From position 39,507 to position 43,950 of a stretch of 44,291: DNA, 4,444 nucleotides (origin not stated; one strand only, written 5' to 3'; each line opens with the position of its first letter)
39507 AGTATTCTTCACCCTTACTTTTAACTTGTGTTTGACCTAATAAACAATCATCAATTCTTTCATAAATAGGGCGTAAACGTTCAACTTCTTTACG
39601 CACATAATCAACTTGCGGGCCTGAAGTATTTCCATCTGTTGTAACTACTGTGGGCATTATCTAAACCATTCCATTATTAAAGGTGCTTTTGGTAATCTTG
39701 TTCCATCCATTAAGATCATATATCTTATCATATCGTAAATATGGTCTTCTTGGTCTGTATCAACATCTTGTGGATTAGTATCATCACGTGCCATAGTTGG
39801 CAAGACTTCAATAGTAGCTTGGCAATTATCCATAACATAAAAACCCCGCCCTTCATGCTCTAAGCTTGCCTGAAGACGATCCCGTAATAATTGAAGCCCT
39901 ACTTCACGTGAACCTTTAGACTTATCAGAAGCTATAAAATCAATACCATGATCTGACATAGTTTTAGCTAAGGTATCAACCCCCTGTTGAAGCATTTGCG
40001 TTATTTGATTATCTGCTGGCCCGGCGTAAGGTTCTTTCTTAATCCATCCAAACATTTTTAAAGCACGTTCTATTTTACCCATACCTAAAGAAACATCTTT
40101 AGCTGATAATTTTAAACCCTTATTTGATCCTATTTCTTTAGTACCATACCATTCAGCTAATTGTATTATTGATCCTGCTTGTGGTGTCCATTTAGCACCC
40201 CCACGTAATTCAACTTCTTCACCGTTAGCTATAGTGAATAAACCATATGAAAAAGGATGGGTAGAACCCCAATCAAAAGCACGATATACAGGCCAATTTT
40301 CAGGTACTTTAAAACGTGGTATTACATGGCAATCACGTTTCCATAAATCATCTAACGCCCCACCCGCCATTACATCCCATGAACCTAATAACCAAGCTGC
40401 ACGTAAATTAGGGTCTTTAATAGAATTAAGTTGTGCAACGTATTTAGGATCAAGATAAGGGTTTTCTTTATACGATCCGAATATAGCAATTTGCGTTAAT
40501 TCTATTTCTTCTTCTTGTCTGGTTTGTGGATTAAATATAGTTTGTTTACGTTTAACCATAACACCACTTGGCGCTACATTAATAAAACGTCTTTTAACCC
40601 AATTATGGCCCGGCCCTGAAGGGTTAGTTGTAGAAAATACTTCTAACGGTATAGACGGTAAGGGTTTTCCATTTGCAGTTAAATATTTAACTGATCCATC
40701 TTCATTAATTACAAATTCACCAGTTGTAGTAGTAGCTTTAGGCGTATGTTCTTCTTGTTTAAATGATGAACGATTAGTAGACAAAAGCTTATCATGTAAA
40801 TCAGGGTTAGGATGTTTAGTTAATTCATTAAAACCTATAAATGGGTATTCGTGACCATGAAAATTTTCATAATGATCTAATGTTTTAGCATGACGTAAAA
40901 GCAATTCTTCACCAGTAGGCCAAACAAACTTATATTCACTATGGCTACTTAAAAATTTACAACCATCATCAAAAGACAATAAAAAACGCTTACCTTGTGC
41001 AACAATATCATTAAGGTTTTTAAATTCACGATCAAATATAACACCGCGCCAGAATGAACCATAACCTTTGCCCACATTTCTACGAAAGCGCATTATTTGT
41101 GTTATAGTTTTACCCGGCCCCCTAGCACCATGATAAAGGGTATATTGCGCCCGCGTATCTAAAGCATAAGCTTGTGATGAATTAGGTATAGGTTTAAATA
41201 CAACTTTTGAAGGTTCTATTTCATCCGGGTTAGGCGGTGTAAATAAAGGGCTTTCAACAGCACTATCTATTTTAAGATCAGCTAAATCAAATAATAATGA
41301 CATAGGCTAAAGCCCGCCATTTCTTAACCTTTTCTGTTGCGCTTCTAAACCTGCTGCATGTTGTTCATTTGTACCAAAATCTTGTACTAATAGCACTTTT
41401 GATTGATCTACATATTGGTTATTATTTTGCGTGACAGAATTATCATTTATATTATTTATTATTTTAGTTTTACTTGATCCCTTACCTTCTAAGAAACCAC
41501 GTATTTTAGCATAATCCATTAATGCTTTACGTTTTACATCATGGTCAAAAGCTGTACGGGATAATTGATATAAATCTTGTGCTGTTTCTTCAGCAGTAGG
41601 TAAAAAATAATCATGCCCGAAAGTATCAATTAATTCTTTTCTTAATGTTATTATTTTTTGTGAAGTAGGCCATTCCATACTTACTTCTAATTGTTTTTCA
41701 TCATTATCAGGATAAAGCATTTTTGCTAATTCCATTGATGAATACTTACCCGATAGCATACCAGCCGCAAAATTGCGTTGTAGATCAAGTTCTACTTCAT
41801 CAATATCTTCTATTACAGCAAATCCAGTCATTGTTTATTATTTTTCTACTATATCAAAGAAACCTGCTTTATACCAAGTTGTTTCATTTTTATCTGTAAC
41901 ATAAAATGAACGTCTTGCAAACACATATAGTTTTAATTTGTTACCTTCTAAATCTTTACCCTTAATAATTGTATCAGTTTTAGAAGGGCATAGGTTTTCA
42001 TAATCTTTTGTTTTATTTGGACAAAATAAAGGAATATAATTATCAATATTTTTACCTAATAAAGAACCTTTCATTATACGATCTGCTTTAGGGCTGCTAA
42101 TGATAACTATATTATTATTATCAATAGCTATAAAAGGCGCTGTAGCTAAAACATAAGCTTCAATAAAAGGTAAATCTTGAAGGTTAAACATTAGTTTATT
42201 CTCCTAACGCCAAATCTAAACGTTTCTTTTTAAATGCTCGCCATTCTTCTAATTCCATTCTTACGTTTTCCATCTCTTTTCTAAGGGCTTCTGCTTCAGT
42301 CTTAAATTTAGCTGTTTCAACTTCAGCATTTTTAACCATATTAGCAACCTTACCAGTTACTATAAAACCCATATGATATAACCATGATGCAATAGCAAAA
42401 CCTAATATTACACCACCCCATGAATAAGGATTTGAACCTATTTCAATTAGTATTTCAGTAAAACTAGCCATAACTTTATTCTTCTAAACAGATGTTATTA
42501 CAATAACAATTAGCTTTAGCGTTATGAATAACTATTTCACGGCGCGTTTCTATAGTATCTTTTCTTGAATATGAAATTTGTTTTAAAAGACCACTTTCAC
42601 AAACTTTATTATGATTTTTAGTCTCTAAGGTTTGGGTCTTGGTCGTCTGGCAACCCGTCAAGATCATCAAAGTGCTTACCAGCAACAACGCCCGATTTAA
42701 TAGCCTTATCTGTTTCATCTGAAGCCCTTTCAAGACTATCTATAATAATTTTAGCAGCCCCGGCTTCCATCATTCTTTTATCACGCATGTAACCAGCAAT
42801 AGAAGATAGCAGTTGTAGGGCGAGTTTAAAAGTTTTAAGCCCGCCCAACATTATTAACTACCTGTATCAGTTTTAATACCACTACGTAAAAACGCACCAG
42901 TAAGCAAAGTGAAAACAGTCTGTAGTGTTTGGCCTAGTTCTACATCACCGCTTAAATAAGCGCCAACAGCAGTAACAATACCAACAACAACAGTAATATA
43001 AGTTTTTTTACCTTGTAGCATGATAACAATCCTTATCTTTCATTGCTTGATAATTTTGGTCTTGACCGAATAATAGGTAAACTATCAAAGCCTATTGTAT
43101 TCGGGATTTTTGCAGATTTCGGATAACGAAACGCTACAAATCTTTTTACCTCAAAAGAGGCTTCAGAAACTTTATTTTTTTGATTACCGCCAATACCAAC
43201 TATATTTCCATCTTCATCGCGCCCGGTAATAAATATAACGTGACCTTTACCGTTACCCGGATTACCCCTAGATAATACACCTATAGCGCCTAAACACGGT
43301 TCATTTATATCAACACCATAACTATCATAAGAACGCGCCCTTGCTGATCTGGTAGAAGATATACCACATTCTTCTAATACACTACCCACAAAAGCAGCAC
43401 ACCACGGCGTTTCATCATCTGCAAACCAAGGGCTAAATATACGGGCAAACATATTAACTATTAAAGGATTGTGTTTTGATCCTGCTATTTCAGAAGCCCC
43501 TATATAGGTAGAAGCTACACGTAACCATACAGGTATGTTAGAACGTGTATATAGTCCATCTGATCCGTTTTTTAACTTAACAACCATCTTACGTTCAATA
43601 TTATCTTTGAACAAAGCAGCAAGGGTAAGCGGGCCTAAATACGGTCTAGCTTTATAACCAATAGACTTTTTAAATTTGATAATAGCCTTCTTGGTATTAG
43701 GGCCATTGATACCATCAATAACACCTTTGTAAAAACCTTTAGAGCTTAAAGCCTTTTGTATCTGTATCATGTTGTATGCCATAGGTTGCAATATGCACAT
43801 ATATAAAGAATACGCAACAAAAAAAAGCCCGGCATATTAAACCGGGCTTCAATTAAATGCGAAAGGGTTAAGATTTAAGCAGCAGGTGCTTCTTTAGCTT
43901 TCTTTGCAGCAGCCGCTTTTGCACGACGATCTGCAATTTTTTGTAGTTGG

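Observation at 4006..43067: Dispersed ~20-bp quasi-palindromic motif (core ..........) in five copies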

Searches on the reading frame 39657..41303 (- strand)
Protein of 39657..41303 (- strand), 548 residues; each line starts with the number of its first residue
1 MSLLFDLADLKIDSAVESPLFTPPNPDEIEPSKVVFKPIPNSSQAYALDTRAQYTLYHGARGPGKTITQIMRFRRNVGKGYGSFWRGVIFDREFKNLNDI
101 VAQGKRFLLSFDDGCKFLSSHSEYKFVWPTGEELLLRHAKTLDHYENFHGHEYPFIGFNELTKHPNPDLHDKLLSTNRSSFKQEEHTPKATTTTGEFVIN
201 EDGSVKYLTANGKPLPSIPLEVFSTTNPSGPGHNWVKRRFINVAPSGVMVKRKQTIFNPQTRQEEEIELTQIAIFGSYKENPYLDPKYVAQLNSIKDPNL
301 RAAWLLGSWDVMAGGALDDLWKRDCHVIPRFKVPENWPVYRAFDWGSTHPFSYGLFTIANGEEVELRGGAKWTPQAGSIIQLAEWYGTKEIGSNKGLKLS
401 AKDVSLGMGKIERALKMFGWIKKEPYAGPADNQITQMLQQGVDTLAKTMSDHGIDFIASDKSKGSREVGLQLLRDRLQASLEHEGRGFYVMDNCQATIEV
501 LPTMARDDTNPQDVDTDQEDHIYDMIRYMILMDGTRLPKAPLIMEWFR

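Call 13: search_protein_families(library=phrogs, proteins=[window:39657-41303:-], max_evalue=0.001)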
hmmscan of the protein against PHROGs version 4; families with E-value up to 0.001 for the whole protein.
window:39657-41303:- (548 aa): 3 families
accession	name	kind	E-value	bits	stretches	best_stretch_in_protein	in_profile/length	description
phrog_2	-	head and packaging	2.6e-30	106.8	1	34-532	261-591/807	terminase large subunit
phrog_979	-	head and packaging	7.8e-23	82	1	40-350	154-447/642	terminase large subunit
phrog_10250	-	head and packaging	0.00066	20.5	0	482-530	162-212/228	terminase large subunit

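Call 70: search_dna_similar(query=window:39657-41303:-, collection=phages, mode=protein, max_rows=12)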
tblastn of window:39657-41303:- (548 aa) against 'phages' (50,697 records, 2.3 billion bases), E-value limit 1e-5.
Records with a match: 643; places in all: 650; records where one place covers at least 80% of the query: 623.
Best place of each record, by identity: 60-80% 2; <60% 641.
By first word of the organism name: Pseudomonas 164; Arthrobacter 72; Escherichia 58; Salmonella 50; Xanthomonas 40; Stenotrophomonas 38; Achromobacter 29; Vibrio 26; Acinetobacter 24; Roseobacter 12; and 41 more.
By host as written in the record: Pseudomonas aeruginosa 58; Arthrobacter sp. ATCC 21022 54; - 52; Pseudomonas aeruginosa PAO1 32; Escherichia coli 23; Stenotrophomonas maltophilia 19; Salmonella enterica subsp. enterica serovar Enteritidis PT1 14; Achromobacter sp. 12; and 178 more.
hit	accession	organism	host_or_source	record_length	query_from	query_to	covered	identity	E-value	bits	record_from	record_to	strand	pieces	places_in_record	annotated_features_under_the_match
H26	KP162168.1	Paracoccus phage vB_PmaS-R3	Paracoccus marcusii JL-65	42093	30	539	93%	61.6%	0e+0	655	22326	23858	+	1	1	terminase large subunit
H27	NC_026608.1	Paracoccus phage vB_PmaS-R3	Paracoccus marcusii JL-65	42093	30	539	93%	61.6%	0e+0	655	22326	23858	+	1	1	terminase large subunit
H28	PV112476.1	Pseudomonas phage LPPA15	Pseudomonas aeruginosa LPA102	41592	6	536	97%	56.8%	0e+0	607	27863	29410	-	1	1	hypothetical protein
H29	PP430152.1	Enterobacteria phage FtMidnight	Escherichia coli MG1655 + F912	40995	14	531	95%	57.1%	0e+0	597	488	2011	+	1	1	terminase large subunit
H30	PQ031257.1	Brenneria phage vb_Bg_BREN6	Brenneria goodwinii FRB 141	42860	32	531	91%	58.1%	0e+0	594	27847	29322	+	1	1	terminase large subunit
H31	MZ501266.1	Erwinia phage AH03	Erwinia billingiae and Pseudomonas ...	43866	23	536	94%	56.1%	0e+0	600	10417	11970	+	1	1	34: terminase large subunit | 33: terminase small subunit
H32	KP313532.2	Achromobacter phage phiAxp-1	Achromobacter xylosoxidans A22732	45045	12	532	95%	55.3%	0e+0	588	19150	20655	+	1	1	terminase large subunit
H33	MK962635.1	Achromobacter phage vB_AxyS_19-32_Axy18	Achromobacter xylosoxidans I2BC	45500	12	532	95%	55.3%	0e+0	588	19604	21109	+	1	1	putative terminase large subunit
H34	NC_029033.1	Achromobacter phage phiAxp-1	Achromobacter xylosoxidans A22732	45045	12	532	95%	55.3%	0e+0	588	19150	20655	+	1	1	terminase large subunit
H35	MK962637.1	Achromobacter phage vB_AxyS_19-32_Axy20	Achromobacter xylosoxidans I2BC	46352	12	532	95%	55.1%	0e+0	587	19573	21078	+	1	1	putative terminase large subunit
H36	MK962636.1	Achromobacter phage vB_AxyS_19-32_Axy19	Achromobacter xylosoxidans I2BC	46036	12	532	95%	54.9%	0e+0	583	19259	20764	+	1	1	putative terminase large subunit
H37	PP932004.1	Stenotrophomonas phage vB_SmaS_QH3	Stenotrophomonas maltophilia 3738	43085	10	531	95%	54.5%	2e-179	566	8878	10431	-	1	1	putative terminase large subunit | putative terminase small subunit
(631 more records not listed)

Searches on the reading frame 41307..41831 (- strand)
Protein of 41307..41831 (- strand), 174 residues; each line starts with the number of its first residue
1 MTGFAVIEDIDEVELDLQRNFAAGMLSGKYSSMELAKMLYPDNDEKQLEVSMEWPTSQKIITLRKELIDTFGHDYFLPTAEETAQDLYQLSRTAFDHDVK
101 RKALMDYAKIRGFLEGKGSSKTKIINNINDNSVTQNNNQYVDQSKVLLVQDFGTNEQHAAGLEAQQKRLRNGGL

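Call 13: search_protein_families(library=phrogs, proteins=[window:41307-41831:-], max_evalue=0.001)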
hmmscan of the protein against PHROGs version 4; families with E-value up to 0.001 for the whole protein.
window:41307-41831:- (174 aa): 1 family
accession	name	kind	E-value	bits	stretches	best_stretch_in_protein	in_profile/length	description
phrog_5334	-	head and packaging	1.3e-07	32.9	1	19-171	22-155/162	terminase small subunit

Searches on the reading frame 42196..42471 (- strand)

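Call 89: search_protein_families(library=pfam, proteins=[window:42196-42471:-], max_evalue=0.01)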
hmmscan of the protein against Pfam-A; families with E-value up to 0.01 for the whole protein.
window:42196-42471:- (91 aa): 1 family
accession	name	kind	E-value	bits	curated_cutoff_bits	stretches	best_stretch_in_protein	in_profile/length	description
PF05615.18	THOC7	-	0.0078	17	28.7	1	44-84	73-113/136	Tho complex subunit 7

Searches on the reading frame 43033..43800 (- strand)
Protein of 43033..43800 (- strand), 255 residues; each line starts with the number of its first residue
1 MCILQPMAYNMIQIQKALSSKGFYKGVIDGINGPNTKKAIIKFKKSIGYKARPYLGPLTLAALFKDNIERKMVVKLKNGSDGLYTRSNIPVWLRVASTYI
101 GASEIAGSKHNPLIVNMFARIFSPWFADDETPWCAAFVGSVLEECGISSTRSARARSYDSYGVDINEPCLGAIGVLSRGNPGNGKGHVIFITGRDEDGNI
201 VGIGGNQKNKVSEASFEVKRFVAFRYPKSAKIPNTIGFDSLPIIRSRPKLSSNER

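Call 13: search_protein_families(library=phrogs, proteins=[window:43033-43800:-], max_evalue=0.001)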
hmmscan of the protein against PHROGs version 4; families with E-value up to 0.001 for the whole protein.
window:43033-43800:- (255 aa): 5 families
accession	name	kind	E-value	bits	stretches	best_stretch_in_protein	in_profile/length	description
phrog_1259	-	tail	6.7e-33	114.5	1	84-232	983-1134/1179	baseplate hub subunit and tail lysozyme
phrog_1493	-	lysis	9.9e-08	32.5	1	13-68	252-310/394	endolysin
phrog_2649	-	lysis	5.6e-07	30.7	1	12-71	185-243/261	endolysin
phrog_9589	-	lysis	8.7e-05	23.5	0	11-70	212-275/281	endolysin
phrog_1224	-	head and packaging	0.00096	19.5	0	8-75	284-351/438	endolysin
